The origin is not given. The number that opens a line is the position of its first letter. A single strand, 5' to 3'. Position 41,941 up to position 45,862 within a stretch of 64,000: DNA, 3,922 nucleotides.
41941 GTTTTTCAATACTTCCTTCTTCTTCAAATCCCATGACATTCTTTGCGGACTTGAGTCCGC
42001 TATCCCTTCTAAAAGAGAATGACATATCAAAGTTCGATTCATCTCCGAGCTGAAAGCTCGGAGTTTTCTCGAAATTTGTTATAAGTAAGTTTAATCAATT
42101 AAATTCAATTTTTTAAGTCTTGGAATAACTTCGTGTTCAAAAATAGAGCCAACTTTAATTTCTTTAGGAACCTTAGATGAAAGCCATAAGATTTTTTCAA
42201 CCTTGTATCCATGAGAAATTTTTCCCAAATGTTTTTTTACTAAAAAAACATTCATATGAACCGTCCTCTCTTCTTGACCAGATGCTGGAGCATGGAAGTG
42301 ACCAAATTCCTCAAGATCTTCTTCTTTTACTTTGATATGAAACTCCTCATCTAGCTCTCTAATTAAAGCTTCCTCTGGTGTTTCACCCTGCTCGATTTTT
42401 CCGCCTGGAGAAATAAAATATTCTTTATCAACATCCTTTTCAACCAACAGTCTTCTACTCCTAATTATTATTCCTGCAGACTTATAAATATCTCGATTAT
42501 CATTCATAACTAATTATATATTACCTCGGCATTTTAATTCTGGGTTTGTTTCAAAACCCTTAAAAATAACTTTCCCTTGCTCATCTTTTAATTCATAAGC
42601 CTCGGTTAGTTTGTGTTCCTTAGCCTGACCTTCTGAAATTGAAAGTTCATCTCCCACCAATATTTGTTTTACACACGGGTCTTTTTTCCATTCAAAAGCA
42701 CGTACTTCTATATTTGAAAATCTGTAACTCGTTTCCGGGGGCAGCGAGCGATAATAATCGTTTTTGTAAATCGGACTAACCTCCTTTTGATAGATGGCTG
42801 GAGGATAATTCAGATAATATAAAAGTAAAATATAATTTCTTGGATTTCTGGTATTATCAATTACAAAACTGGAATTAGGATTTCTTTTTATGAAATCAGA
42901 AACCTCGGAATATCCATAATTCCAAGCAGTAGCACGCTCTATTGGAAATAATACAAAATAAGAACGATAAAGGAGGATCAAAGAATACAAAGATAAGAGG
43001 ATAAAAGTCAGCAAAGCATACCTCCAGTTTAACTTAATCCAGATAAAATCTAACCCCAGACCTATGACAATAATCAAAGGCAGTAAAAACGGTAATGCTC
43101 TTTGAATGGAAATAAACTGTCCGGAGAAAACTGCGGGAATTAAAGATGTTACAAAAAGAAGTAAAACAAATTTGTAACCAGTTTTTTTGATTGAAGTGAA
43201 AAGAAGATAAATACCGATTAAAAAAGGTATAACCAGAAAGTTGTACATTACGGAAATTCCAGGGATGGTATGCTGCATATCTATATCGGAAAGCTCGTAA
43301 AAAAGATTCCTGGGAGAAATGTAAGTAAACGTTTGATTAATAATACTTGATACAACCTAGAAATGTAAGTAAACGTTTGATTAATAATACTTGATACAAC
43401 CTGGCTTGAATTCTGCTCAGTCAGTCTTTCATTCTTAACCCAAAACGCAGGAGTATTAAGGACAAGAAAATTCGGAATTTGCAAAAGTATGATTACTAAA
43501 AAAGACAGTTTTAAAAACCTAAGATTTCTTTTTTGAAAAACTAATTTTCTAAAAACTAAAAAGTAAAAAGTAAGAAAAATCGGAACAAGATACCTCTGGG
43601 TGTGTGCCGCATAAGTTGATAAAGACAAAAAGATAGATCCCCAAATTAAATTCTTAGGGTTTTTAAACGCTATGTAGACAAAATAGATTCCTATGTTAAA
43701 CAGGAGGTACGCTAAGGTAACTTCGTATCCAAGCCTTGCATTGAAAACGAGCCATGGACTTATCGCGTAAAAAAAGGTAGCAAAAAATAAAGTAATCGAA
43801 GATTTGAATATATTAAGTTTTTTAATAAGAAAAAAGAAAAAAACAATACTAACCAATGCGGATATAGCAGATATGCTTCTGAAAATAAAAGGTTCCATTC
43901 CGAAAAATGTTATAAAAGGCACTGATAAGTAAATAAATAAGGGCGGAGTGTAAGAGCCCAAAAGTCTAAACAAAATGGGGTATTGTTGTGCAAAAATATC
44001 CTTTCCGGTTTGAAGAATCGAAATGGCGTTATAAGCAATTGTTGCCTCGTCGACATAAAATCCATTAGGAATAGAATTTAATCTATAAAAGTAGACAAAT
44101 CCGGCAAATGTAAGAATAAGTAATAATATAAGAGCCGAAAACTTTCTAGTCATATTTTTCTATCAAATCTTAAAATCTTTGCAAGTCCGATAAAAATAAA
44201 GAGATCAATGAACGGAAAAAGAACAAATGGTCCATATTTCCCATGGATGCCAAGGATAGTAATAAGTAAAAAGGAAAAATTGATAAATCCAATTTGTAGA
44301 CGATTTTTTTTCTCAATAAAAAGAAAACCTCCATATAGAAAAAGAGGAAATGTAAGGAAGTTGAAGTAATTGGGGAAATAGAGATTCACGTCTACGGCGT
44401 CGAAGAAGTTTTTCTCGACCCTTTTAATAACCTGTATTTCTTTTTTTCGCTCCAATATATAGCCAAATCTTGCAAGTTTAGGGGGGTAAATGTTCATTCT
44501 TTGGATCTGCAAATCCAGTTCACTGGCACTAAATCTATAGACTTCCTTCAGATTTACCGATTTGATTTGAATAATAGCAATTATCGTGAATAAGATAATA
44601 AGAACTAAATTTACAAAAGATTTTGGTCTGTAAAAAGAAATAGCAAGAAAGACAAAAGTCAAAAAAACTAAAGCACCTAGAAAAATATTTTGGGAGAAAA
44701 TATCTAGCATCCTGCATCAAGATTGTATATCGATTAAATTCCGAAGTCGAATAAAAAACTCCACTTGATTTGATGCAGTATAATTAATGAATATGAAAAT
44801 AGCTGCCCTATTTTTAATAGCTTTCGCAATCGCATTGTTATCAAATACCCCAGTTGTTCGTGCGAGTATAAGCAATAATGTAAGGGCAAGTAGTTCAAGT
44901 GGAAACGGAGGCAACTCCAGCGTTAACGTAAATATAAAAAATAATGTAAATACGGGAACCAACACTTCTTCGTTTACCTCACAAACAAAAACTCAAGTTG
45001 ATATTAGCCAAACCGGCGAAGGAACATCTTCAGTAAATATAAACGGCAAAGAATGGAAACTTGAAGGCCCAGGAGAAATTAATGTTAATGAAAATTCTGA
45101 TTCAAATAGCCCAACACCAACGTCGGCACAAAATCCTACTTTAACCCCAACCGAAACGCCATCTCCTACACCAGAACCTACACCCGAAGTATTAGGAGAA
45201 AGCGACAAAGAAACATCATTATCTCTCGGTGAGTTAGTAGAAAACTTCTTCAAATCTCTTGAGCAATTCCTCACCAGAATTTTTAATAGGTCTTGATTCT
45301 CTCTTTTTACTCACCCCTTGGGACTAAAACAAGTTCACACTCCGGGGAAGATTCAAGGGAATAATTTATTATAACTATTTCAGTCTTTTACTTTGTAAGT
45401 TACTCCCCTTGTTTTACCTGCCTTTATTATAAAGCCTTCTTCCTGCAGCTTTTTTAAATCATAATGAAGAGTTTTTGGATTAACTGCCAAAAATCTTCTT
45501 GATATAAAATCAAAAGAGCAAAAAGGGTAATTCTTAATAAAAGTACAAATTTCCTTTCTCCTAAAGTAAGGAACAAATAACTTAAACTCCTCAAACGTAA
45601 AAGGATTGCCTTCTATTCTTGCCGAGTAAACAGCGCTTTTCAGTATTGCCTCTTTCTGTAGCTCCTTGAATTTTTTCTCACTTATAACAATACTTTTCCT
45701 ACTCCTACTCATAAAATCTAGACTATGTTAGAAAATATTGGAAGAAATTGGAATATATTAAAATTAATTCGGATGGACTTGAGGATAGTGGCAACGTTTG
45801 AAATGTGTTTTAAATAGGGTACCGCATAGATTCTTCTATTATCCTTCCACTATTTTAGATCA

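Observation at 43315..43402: Perfect 44-bp tandem duplication frameshifts a PMT/ArnT-like GT-C glycosyltransferase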

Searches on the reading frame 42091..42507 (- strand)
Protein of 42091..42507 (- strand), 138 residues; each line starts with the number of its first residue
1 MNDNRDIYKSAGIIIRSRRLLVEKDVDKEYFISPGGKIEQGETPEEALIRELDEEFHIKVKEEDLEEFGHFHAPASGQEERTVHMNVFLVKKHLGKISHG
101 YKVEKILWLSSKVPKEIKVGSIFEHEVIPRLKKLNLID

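Call 6: search_protein_families(library=pfam, proteins=[window:42091-42507:-], max_evalue=0.01)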
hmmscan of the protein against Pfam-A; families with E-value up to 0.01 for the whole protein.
window:42091-42507:- (138 aa): 3 families
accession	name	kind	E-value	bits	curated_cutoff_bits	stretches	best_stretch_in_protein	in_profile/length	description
PF00293.34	NUDIX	-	1.5e-11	44.9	21.1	1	10-98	5-100/134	NUDIX domain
PF22327.2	Nudt16-like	-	0.0023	18.3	27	1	34-85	38-90/161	U8 snoRNA-decapping enzyme-like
PF14815.12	NUDIX_4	-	0.0035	17.5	35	1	34-115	30-99/113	NUDIX domain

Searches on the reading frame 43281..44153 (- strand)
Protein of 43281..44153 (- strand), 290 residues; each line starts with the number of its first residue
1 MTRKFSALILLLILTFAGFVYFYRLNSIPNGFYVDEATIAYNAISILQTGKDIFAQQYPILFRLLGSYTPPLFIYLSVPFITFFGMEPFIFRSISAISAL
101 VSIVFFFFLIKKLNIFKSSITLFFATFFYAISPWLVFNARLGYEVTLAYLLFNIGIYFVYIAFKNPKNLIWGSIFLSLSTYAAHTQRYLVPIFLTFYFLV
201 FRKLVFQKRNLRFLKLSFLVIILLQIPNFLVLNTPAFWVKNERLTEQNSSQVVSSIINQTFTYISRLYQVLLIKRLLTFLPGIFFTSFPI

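Call 10: list_cluster_members(proteins=[P0001, window:43281-44153:-, window:42514-43278:-])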
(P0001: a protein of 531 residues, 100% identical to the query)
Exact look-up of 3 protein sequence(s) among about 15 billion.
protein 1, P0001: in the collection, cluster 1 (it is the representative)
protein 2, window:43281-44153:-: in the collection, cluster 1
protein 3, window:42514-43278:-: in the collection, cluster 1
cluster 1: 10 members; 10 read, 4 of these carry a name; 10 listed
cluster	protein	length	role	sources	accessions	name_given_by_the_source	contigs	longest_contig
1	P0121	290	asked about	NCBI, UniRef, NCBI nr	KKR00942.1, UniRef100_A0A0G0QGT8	MAG: hypothetical protein UT24_C0008G0070 [Candidatus Woesebacteria bacterium ... | Glycosyltransferase RgtA/B/C/D-like domain-containing protein n=1 Tax=Candidatus ...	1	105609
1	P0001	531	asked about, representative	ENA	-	-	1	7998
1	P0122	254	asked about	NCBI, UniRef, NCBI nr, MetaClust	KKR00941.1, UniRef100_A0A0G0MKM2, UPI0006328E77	MAG: hypothetical protein UT24_C0008G0069 [Candidatus Woesebacteria bacterium ... | Glycosyltransferase RgtA/B/C/D-like domain-containing protein n=1 Tax=Candidatus ... | status=active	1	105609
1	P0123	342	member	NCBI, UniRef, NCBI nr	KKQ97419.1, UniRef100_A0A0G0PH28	MAG: PMT family glycosyltransferase, 4-amino-4-deoxy-L-arabinose transferase [Candidatus ... | PMT family glycosyltransferase, 4-amino-4-deoxy-L-arabinose transferase n=1 ...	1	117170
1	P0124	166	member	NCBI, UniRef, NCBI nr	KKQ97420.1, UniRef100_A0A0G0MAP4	MAG: hypothetical protein UT23_C0012G0030 [Candidatus Woesebacteria bacterium ... | Uncharacterized protein n=1 Tax=Candidatus Woesebacteria bacterium GW2011_GWA1_39_12 ...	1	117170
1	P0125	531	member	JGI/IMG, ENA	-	-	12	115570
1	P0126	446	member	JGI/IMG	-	-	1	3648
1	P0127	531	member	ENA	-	-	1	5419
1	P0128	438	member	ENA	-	-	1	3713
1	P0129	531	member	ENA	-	-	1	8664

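Call 13: find_encoding_contigs(protein=P0125, flank=3000, max_places=10)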
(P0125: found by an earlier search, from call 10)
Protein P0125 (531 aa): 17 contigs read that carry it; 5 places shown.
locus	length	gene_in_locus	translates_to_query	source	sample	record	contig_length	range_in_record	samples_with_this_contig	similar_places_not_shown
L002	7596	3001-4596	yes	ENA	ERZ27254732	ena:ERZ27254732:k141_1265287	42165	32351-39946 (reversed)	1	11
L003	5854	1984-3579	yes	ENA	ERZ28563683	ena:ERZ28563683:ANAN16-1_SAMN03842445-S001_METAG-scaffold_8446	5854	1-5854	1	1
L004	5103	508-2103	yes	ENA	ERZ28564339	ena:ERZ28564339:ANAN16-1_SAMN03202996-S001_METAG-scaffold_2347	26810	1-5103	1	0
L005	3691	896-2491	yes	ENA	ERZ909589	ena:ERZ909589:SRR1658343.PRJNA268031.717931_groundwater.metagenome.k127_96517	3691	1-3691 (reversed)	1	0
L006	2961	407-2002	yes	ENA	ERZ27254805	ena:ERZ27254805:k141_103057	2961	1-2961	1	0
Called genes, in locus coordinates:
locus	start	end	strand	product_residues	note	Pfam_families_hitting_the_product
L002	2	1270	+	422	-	PF01663:Phosphodiest, PF08665:PglZ (faint)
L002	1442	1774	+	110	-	-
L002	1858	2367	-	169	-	-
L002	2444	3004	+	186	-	-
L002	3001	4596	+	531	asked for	-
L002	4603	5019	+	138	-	PF00293:NUDIX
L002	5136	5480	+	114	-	-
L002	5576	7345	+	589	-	PF00664:ABC_membrane, PF02463:SMC_N (faint), PF00005:ABC_tran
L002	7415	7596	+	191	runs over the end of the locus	PF04307:YdjM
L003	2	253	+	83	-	?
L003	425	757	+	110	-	-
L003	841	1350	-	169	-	-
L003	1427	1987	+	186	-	-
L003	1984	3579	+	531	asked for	-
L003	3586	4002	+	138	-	PF00293:NUDIX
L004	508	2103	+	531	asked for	-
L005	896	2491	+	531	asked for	-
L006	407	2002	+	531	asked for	-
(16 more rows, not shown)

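Call 14: find_encoding_contigs(protein=P0123, flank=3000, max_places=4)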
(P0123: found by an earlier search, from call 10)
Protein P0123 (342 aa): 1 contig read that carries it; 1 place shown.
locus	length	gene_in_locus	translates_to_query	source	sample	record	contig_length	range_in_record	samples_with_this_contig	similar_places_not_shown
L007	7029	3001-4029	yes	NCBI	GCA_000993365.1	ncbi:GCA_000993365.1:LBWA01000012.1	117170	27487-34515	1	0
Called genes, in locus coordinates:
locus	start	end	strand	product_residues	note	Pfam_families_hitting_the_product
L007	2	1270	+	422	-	PF01663:Phosphodiest, PF08665:PglZ (faint)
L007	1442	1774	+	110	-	-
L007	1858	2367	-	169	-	-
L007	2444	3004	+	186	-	-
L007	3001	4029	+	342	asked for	-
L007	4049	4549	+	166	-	-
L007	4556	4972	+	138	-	PF00293:NUDIX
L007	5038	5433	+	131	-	-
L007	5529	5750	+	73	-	-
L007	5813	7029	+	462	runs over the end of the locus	PF00664:ABC_membrane, PF02463:SMC_N (faint), PF00005:ABC_tran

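Call 22: find_encoding_contigs(protein=P0127, flank=5000, max_places=6)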
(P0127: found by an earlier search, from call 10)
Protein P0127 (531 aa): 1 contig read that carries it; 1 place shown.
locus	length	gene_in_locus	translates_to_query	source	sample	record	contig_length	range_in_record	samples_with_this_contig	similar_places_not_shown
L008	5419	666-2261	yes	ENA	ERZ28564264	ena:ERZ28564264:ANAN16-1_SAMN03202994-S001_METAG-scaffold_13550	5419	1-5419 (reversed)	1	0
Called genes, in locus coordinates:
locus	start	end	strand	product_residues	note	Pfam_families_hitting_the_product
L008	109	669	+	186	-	-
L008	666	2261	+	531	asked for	-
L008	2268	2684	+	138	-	PF00293:NUDIX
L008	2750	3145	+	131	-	-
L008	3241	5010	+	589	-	PF00664:ABC_membrane, PF02463:SMC_N (faint), PF00005:ABC_tran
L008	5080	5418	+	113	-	?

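Call 23: find_encoding_contigs(protein=P0129, flank=5000, max_places=6)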
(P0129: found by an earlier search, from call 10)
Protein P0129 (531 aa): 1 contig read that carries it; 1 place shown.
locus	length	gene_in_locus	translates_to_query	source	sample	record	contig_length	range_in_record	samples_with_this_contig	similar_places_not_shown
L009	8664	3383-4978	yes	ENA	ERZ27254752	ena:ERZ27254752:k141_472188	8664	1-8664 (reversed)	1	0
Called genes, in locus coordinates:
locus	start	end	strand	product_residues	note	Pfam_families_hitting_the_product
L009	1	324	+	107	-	?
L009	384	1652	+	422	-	PF01663:Phosphodiest, PF08665:PglZ (faint)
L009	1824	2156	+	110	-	-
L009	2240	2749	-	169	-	-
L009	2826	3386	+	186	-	-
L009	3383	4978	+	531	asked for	-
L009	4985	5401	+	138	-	PF00293:NUDIX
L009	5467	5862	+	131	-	-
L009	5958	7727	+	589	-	PF00664:ABC_membrane, PF00005:ABC_tran, PF02463:SMC_N (faint)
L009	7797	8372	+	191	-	PF04307:YdjM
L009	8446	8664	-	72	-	?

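Call 56: find_encoding_contigs(protein=window:43281-44153:-, flank=200, max_places=10)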
Protein window:43281-44153:- (290 aa): no gene with exactly this product is on record in the collection.
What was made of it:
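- On Local assembly error (duplicated overlap at a contig join): The split products are known from one contig only (calls 10, 56).
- (3) The split 290-aa and 254-aa products are known from one contig only, and the 290-aa product is not on record in the gene-position index (calls 10, 56).
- Tried and rejected: Looking up the 290-aa split product in the gene-position index returned nothing (call 56).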

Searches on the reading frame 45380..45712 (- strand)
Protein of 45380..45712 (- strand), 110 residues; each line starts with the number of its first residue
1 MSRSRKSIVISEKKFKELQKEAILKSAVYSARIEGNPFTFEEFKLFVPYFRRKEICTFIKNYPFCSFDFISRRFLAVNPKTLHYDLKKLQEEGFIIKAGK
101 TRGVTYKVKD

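Call 6: search_protein_families(library=pfam, proteins=[window:45380-45712:-], max_evalue=0.01)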
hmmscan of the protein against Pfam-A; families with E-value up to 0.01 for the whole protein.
window:45380-45712:- (110 aa): 1 family
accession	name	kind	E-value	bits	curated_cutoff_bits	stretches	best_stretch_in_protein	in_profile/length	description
PF17007.11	HTH_micro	-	0.0069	15.7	27.3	0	72-108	113-150/454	HTH-like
